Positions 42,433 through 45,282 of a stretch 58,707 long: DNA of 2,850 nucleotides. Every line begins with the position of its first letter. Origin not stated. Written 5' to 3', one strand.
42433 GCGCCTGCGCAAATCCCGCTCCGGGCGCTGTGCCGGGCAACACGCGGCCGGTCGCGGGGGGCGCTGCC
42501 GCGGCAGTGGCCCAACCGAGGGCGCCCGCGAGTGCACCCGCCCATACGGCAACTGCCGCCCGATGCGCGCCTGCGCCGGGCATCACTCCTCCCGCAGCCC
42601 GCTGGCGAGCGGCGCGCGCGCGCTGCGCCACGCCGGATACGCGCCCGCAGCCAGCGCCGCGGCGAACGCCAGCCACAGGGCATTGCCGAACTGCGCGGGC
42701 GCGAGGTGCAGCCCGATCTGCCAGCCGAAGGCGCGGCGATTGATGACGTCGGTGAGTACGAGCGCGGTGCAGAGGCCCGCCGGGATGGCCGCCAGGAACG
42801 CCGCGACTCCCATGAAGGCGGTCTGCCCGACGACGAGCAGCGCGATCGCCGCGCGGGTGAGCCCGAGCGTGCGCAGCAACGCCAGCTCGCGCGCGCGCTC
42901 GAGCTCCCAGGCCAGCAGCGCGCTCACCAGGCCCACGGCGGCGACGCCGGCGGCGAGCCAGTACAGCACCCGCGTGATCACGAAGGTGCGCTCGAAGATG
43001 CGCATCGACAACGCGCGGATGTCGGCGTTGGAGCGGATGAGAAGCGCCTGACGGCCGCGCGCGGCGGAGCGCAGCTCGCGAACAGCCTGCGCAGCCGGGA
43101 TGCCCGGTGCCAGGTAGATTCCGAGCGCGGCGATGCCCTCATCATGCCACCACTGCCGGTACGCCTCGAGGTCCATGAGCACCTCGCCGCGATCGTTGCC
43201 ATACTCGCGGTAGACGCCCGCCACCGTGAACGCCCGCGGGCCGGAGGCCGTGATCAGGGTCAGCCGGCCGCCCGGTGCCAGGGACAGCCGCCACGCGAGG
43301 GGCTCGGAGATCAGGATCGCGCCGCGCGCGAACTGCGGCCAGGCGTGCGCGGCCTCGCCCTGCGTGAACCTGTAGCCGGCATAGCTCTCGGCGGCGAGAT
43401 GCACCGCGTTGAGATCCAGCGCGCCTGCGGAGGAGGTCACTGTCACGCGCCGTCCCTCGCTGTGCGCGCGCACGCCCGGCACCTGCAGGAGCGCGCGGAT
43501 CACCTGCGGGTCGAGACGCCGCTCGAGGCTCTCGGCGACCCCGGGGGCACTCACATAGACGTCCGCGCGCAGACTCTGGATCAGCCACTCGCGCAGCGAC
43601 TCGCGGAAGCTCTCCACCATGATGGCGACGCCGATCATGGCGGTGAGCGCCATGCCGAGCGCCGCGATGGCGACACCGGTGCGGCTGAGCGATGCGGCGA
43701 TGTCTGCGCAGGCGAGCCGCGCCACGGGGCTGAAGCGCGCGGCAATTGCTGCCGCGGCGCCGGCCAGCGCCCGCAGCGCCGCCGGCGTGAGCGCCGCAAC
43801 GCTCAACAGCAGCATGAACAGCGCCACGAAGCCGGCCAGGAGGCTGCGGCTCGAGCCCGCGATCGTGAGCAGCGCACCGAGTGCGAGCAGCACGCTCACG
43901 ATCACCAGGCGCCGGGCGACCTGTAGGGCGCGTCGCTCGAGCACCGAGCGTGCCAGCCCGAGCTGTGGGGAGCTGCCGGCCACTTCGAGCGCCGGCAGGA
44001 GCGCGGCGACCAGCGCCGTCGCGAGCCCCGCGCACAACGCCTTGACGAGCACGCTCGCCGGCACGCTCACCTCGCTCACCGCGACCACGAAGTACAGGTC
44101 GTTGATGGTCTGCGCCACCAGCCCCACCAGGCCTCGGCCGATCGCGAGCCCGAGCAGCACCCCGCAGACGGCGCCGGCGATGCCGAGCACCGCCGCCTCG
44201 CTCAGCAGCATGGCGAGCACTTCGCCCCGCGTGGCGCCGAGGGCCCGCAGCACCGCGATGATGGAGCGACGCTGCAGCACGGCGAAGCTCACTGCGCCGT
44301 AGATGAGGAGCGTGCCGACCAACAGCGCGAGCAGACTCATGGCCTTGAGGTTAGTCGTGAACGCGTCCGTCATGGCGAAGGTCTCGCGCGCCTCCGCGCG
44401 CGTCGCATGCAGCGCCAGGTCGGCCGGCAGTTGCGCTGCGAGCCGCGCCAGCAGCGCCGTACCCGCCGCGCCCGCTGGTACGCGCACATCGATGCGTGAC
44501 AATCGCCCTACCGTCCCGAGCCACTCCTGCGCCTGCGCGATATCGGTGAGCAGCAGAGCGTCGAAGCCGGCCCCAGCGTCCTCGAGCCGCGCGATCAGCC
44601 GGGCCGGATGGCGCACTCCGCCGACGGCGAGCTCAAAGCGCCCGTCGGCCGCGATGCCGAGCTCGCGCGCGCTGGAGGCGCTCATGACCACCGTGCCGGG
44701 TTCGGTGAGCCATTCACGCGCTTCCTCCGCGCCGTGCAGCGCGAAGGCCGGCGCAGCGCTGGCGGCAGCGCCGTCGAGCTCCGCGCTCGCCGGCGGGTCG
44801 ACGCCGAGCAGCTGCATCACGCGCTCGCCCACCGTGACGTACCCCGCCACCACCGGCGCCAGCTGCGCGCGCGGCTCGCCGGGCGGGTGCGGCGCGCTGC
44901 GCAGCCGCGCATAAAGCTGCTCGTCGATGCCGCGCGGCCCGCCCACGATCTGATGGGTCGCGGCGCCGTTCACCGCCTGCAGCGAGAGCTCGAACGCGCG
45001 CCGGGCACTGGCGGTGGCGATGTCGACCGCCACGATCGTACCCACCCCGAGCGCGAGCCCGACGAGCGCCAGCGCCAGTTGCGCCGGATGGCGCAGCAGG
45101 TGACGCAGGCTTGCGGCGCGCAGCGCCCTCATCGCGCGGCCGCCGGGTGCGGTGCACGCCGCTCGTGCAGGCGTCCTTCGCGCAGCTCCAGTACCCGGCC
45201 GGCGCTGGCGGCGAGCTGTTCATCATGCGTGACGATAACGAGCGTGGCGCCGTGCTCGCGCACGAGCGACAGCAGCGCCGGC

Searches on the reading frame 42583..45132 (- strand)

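Call 70: search_protein_families(library=pfam, proteins=[window:42583-45132:-], max_evalue=0.00001)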
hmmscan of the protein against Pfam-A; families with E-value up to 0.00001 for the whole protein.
window:42583-45132:- (849 aa): 2 families
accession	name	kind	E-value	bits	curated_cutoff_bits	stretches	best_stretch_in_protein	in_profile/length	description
PF02687.27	FtsX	-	5.7e-27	94.6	25.5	2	265-389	3-120/120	FtsX-like permease C-terminal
PF12704.14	MacB_PCD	-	1.3e-15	58.7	27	2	485-689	1-206/207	MacB-like periplasmic core domain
